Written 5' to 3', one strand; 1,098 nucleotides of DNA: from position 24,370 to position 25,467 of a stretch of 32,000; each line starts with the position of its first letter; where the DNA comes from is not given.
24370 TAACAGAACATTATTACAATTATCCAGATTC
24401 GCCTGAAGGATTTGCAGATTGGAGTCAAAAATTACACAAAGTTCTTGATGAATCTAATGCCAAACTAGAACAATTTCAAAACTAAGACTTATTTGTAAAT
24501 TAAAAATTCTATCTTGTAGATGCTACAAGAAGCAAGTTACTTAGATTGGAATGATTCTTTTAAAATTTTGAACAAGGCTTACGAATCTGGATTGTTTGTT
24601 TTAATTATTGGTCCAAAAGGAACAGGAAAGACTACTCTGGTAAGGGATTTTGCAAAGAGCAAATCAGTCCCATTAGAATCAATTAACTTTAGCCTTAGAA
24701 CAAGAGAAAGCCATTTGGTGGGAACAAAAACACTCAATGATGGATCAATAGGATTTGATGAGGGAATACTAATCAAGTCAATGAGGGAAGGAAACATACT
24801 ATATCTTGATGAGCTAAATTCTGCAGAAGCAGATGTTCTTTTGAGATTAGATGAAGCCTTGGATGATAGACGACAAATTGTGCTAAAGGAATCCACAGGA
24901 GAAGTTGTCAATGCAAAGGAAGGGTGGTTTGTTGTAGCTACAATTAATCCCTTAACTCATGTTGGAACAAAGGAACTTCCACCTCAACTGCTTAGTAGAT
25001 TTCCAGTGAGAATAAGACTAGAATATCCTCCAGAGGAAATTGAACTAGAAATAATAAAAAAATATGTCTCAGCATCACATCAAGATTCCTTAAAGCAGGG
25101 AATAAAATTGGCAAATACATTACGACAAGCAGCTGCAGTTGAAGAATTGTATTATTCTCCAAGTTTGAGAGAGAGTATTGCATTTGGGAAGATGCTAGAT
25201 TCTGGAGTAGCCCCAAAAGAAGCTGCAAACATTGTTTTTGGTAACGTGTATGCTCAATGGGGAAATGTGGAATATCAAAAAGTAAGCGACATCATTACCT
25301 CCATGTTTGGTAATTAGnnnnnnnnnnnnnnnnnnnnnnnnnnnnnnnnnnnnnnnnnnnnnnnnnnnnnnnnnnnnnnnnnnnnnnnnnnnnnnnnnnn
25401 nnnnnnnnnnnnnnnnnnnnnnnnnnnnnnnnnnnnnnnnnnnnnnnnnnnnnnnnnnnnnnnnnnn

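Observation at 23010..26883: Tightly coupled NorQ/CbbQ-like AAA+ ATPase and NorD-like VWA protein with no known client, downstream of an unusually long GGR-family flavoprotein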

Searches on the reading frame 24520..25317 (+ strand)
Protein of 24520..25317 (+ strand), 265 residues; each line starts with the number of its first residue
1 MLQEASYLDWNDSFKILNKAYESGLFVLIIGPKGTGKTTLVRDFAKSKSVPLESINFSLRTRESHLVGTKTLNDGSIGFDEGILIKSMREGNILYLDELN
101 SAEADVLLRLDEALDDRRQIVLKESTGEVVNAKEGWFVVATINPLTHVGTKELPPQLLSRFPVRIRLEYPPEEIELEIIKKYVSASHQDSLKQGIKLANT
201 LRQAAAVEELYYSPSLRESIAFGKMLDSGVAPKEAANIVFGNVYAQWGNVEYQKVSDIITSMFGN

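Call 3: search_protein_families(library=pfam, proteins=[window:24520-25317:+], max_evalue=0.01)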
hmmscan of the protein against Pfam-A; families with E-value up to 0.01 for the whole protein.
window:24520-25317:+ (265 aa): 18 families
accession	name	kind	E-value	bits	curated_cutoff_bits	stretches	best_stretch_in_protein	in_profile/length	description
PF07728.20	AAA_5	-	1e-22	81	22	1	27-161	2-139/139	AAA domain (dynein-related subfamily)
PF07726.17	AAA_3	-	1.7e-11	44.5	27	1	27-161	2-129/131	ATPase family associated with various cellular activities (AAA)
PF00004.35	AAA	-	4.4e-08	34.1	21.2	1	27-168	1-130/131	ATPase family associated with various cellular activities (AAA)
PF13173.12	AAA_14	-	5.1e-06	26.9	27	1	26-125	4-98/129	AAA domain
PF13191.12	AAA_16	-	5e-05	24.3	32.6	1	23-47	23-47/167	AAA ATPase domain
PF12775.13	AAA_7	-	0.00011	22.3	25.8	1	17-66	26-78/181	P-loop containing dynein motor region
PF20030.5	bpMoxR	-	0.0002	20.9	27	1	24-119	31-126/205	MoxR domain in the MoxR-vWA-beta-propeller ternary systems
PF07724.20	AAA_2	-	0.00064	20.2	27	1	27-141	6-123/166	AAA domain (Cdc48 subfamily)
PF13401.12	AAA_22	-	0.00073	20.3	27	1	24-48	5-29/130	AAA domain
PF12774.13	AAA_6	-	0.00075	19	25.2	1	13-157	21-155/327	Hydrolytic ATP binding site of dynein motor region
PF00158.32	Sigma54_activat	-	0.0011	19.2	20.2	1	12-126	10-129/168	Sigma-54 interaction domain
PF01637.24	ATPase_2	-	0.0028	17.9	33.2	1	17-66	11-62/225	ATPase domain predominantly from Archaea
PF13086.12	AAA_11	-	0.0048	17.1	27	1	16-59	9-43/257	AAA domain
PF13521.12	AAA_28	-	0.0054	17.4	27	1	27-47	2-22/164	AAA domain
PF20720.3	nSTAND3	-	0.0055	16.9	27.2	0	12-45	5-38/155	Novel STAND NTPase 3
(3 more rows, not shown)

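Call 4: search_protein_families(library=ncbifam, proteins=[window:24520-25317:+], max_evalue=0.01)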
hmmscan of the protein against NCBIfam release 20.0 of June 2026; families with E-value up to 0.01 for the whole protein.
window:24520-25317:+ (265 aa): 21 families
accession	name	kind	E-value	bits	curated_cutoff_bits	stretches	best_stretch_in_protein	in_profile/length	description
TIGR02640.1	gas_vesic_GvpN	equivalog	3.8e-09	36.4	266.8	2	22-71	19-68/262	gas vesicle protein GvpN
TIGR02442.1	Cob-chelat-sub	hypoth_equivalog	7.9e-08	31.2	779.45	1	47-184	82-216/641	putative cobaltochelatase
TIGR02031.1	BchD-ChlD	equivalog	1.1e-06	27.6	499.55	1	27-198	19-196/608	magnesium chelatase ATPase subunit D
TIGR02030.1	BchI-ChlI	equivalog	3e-06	26.6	466.95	1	64-181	103-217/337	magnesium chelatase ATPase subunit I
TIGR01650.1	PD_CobS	equivalog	6.6e-06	25.5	558.55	1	26-206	66-260/327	cobaltochelatase subunit CobS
NF047784.1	MadB_ATPase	equivalog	1.3e-05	24.5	475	1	90-220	138-255/298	MadB family AAA-type ATPase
TIGR02639.1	ClpA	equivalog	1.3e-05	23.7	993.15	1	28-115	491-581/734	ATP-dependent Clp protease ATP-binding subunit ClpA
TIGR00635.1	ruvB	equivalog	3.9e-05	22.8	299.05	1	26-184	32-173/305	Holliday junction branch migration DNA helicase RuvB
NF047389.1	ATPase_Sll1717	subfamily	9.3e-05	21.7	75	1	6-59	16-59/454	P-loop ATPase, Sll1717 family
NF000868.0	PRK00080.1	equivalog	0.00022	20.3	282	1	27-185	54-195/330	Holliday junction branch migration DNA helicase RuvB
NF003229.0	PRK04195.1-5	equivalog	0.00051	18.9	280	1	22-65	42-85/413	replication factor C large subunit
NF033453.1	BREX_3_BrxF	hypoth_equivalog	0.00097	18.9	50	1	26-61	18-53/149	BREX-3 system P-loop-containing protein BrxF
TIGR02858.1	spore_III_AA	equivalog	0.001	18.4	281.3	1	16-53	103-142/272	stage III sporulation protein AA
NF033606.1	heat_AAA_ClpK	exception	0.0015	16.4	1900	1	27-142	646-763/949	heat shock survival AAA family ATPase ClpK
NF008263.0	PRK11034.1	equivalog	0.0025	15.7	1350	1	27-116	491-583/758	ATP-dependent Clp protease ATP-binding subunit ClpA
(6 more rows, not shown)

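Call 5: search_solved_structures(query=window:24520-25317:+, max_evalue=0.01, show_alignments=2)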
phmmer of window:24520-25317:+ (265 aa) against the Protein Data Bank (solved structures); distinct sequences matched with E-value up to 0.01: 43.
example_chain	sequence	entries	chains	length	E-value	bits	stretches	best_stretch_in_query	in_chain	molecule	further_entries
6i27_A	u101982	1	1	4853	7.6e-67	228.8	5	26-179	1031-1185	Midasin,Midasin,Midasin,Midasin,Midasin,Midasin,Midasin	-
6i26_A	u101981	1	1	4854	7.7e-67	228.8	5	26-179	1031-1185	Midasin,Midasin,Midasin,Midasin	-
6hyp_A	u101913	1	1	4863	7.8e-67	228.8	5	26-179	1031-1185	Midasin,Midasin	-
5jcs_s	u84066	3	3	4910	7.9e-67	228.7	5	26-179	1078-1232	Midasin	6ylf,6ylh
6or5_A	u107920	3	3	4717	1.2e-62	215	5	22-203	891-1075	Midasin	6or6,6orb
9qhd_A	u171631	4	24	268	2.9e-20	76.2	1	7-229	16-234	Nitric oxide reductase NorQ protein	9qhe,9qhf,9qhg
9qh4_A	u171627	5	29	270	1.4e-18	70.7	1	6-202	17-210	Protein NorQ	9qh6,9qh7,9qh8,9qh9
5c3c_A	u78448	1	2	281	7.3e-17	65.1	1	5-242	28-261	CbbQ/NirQ/NorQ domain protein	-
6l1q_C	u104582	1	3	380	5.6e-14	55.6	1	4-238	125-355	CbbQ protein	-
2r44_A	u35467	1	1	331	3e-11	46.7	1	24-201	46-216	Uncharacterized protein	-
9ujv_A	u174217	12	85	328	1.7e-05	27.9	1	25-207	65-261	Cobaltochelatase subunit CobS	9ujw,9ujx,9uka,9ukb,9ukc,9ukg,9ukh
9udk_A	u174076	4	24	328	4.4e-05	26.5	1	25-207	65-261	Cobaltochelatase subunit CobS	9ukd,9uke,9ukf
5zui_A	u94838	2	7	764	8.3e-05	25.6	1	28-142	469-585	Heat Shock Protein 104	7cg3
29hb_b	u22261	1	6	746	0.00026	24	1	26-141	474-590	ATP-dependent Clp protease, ATP-binding subunit ClpE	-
1g8p_A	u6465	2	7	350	0.00031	23.7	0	55-181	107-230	MAGNESIUM-CHELATASE 38 KDA SUBUNIT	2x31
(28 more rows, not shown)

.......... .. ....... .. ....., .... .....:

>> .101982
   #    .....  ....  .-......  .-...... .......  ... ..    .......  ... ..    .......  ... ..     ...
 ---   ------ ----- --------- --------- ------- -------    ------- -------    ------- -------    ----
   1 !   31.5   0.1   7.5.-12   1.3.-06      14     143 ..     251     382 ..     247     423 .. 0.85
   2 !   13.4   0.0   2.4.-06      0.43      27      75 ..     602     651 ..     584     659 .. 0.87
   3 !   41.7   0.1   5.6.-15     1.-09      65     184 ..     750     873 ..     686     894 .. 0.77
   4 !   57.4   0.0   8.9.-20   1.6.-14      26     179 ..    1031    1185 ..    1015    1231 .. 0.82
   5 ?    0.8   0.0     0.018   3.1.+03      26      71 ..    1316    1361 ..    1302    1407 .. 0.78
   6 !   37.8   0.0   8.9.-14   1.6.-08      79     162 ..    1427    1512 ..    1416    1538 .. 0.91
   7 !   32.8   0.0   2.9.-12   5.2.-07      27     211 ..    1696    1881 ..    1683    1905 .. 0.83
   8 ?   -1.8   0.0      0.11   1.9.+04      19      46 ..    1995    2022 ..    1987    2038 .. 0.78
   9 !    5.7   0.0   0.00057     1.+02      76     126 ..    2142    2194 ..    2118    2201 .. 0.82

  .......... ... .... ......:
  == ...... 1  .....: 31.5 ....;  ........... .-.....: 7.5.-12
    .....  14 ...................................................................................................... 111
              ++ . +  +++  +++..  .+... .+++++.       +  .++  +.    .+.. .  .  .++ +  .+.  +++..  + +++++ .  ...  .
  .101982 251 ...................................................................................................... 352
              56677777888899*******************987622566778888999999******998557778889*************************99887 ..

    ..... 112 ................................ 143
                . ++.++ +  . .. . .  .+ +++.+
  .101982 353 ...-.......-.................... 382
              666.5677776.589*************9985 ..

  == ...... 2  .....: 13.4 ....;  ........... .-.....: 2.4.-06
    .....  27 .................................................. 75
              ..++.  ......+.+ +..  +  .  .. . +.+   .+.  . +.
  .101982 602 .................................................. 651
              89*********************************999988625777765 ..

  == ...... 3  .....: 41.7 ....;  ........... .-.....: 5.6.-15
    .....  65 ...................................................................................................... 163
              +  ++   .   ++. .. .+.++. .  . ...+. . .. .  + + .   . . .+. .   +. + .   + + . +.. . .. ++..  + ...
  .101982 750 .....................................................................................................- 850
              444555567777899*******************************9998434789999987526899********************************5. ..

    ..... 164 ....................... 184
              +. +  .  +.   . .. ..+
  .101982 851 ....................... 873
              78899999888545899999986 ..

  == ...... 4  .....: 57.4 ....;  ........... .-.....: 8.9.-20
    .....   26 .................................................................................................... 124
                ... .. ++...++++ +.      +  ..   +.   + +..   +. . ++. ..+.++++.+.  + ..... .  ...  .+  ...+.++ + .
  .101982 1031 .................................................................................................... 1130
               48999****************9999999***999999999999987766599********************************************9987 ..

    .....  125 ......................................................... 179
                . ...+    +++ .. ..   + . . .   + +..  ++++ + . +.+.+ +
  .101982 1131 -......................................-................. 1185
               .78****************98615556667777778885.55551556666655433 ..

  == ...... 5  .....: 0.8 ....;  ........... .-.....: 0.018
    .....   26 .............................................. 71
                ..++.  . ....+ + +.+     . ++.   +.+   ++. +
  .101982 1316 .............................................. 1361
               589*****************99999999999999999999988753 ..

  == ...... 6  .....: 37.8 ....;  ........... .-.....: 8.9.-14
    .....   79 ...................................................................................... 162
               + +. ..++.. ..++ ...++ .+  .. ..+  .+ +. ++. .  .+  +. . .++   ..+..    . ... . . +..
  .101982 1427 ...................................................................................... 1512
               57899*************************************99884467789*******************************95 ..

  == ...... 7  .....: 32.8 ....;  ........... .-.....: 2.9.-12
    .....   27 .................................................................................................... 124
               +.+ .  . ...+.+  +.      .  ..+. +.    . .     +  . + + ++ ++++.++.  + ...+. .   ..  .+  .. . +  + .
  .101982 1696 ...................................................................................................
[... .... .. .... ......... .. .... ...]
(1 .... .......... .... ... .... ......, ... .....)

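Call 58: search_dna_similar(query=window:24520-25317:+, collection=phages, mode=protein, max_evalue=0.00001, max_rows=25)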
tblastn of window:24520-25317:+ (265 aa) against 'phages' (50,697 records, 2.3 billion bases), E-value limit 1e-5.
Records with a match: 91; places in all: 91; records where one place covers at least 80% of the query: 4.
Best place of each record, by identity: <60% 91.
By first word of the organism name: Synechococcus 62; Cyanophage 13; Prochlorococcus 6; Gordonia 4; Brevibacterium 2; Staphylococcus 1; Stenotrophomonas 1; Ralstonia 1; Bacteriophage 1.
By host as written in the record: - 48; Synechococcus 9; Gordonia terrae 3612 4; Synechococcus sp. WH7803 4; Prochlorococcus sp. MED4 4; Synechococcus sp. WH 7803 3; Synechococcus sp. 3; Synechococcus sp. WH8102 3; and 9 more.
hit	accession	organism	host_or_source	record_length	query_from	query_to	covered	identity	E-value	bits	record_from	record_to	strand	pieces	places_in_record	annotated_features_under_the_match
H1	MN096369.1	Gordonia phage Phendrix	Gordonia terrae 3612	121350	17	264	94%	24.9%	5e-7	56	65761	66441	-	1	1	103: AAA-ATPase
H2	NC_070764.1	Gordonia phage Phendrix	Gordonia terrae 3612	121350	17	264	94%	24.9%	5e-7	56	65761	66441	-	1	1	103: porphyrin biosynthesis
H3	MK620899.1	Gordonia phage GodonK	Gordonia terrae 3612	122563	17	264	94%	24.9%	7e-7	56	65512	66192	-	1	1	107: AAA-ATPase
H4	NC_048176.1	Gordonia phage GodonK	Gordonia terrae 3612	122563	17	264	94%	24.9%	7e-7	56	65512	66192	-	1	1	107: porphyrin biosynthesis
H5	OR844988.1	Staphylococcus phage SA 1306 Kay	Staphylococcus aureus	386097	27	163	52%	38.7%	2e-11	69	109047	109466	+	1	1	record has no annotation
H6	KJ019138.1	Synechococcus phage ACG-2014a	-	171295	3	163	61%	30.0%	4e-8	60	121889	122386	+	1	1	porphyrin biosynthetic protein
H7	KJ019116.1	Synechococcus phage ACG-2014a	-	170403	3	163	61%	30.0%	4e-8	59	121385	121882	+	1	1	porphyrin biosynthetic protein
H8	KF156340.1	Synechococcus phage S-MbCM100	Synechococcus sp. WH7803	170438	3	163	61%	30.0%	4e-8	59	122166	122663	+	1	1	porphyrin biosynthetic protein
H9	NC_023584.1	Synechococcus phage S-MbCM100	Synechococcus sp. WH7803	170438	3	163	61%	30.0%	4e-8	59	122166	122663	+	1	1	porphyrin biosynthesis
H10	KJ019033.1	Synechococcus phage ACG-2014a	-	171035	3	163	61%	30.0%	4e-8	59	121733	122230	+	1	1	porphyrin biosynthetic protein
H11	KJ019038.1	Synechococcus phage ACG-2014a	-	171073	3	163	61%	30.0%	4e-8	59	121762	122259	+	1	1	porphyrin biosynthetic protein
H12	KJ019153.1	Synechococcus phage ACG-2014a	-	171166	3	163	61%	30.0%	4e-8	59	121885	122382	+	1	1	porphyrin biosynthetic protein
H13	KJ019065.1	Synechococcus phage ACG-2014a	-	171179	3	163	61%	30.0%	4e-8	59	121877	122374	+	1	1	porphyrin biosynthetic protein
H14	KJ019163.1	Synechococcus phage ACG-2014a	-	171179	3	163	61%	30.0%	4e-8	59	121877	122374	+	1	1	porphyrin biosynthetic protein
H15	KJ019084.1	Synechococcus phage ACG-2014a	-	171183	3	163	61%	30.0%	4e-8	59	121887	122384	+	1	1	porphyrin biosynthetic protein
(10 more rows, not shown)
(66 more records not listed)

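Call 61: search_protein_families(library=phrogs, proteins=[window:24520-25317:+], max_evalue=0.001)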
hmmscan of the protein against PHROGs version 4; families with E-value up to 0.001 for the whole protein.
window:24520-25317:+ (265 aa): 11 families
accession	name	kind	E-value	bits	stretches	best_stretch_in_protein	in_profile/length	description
phrog_249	-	moron, auxiliary metabolic gene and host takeover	9.1e-37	128.3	1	15-255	120-363/380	porphyrin biosynthesis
phrog_16448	-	other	6.7e-29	101.6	1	13-252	438-671/680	ATPase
phrog_5424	-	other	2.3e-15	57.3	1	30-220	286-482/527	ATPase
phrog_1297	-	other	1.6e-08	35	1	10-118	11-127/356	ATPase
phrog_10371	-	DNA, RNA and nucleotide metabolism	3.5e-08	33.1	1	26-207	328-516/683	DNA helicase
phrog_168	-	DNA, RNA and nucleotide metabolism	1.2e-07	32.8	1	26-192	44-183/314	clamp loader of DNA polymerase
phrog_29395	-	unknown function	4.2e-07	30.3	1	28-144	187-324/531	-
phrog_4339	-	unknown function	3.2e-05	24.2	0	27-53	54-80/552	-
phrog_4871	-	other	5.9e-05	22.7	1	28-133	500-608/764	ATP-dependent protease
phrog_5846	-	DNA, RNA and nucleotide metabolism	0.00016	22.1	1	15-58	26-67/380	clamp loader of DNA polymerase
phrog_3757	-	unknown function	0.00088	19.8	0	26-58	128-160/367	-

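Call 69: search_dna_similar(query=window:24520-25317:+, collection=plasmids, mode=protein, max_evalue=0.000001, max_rows=60)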
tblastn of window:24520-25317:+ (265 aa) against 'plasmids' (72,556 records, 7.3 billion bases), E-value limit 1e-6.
Records with a match: 229; places in all: 231; records where one place covers at least 80% of the query: 15.
Best place of each record, by identity: <60% 229.
By first word of the organism name: Phaeobacter 57; Sinorhizobium 49; Rhizobium 33; Agrobacterium 18; Azospirillum 12; Roseibium 7; Paraburkholderia 4; Shinella 4; Labrenzia 4; Ruegeria 4; and 28 more.
By predicted mobility (MOB-suite, as given by PLSDB): non-mobilizable 166; conjugative 55; mobilizable 8.
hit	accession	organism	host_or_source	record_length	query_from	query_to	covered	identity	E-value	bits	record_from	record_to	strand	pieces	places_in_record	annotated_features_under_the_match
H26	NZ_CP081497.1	Streptomyces sp. BHT-5-2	whole organism,plant soil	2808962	14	265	95%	32.2%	7e-8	61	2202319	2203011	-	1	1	none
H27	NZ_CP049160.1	Caballeronia sp. SBC1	whole organism,soil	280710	6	228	84%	30.6%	7e-11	69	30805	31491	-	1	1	AAA family ATPase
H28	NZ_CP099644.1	Paraburkholderia fungorum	Arabidopsis thaliana,pure culture,leaf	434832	6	228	84%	30.6%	4e-8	61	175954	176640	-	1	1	MoxR family ATPase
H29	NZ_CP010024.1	Paraburkholderia fungorum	Microbial isolate culture,White-rot ...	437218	6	228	84%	30.6%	4e-8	61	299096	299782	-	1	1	MoxR family ATPase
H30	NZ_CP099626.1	Paraburkholderia fungorum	Arabidopsis thaliana,pure culture,leaf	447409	6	228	84%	30.6%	4e-8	61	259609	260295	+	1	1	MoxR family ATPase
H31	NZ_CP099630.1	Paraburkholderia fungorum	Arabidopsis thaliana,pure culture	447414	6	228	84%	30.6%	4e-8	61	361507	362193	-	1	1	MoxR family ATPase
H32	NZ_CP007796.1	Azospirillum argentinense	Triticum aestivum L.,Root,wheat ...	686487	7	258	95%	27.0%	5e-7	58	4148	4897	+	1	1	CbbQ/NirQ/NorQ/GpvN family protein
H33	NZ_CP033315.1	Azospirillum brasilense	rhizosphere soil of Digitaria ...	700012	7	235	86%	28.2%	7e-7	57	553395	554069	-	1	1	CbbQ/NirQ/NorQ/GpvN family protein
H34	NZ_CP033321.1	Azospirillum brasilense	rhizosphere soil of Cynodon ...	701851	7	235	86%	28.2%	7e-7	57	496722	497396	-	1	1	CbbQ/NirQ/NorQ/GpvN family protein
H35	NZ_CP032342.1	Azospirillum brasilense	soil sample,Agricultural field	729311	7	235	86%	28.2%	7e-7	57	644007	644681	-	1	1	CbbQ/NirQ/NorQ/GpvN family protein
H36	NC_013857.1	Azospirillum sp. B510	-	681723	7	235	86%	27.9%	6e-9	64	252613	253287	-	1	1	CbbQ/NirQ/NorQ/GpvN family protein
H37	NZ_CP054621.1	Azospirillum oryzae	cell culture,soil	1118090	7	235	86%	27.9%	2e-8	62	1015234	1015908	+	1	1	record has no annotation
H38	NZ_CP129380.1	Rhizobium sp. SSA_523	single cell,Sea water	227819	6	235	87%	27.3%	5e-8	61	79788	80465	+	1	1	CbbQ/NirQ/NorQ/GpvN family protein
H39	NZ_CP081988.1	Shinella oryzae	cell culture,rhizosphere soil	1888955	1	240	91%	25.8%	2e-7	59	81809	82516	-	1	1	none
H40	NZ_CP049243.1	Allorhizobium pseudoryzae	cell culture,soil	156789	6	235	87%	26.8%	3e-7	59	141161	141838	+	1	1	CbbQ/NirQ/NorQ/GpvN family protein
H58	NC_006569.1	Ruegeria pomeroyi DSS-3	-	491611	7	161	58%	32.9%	2e-10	68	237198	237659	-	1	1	CbbQ/NirQ/NorQ/GpvN family protein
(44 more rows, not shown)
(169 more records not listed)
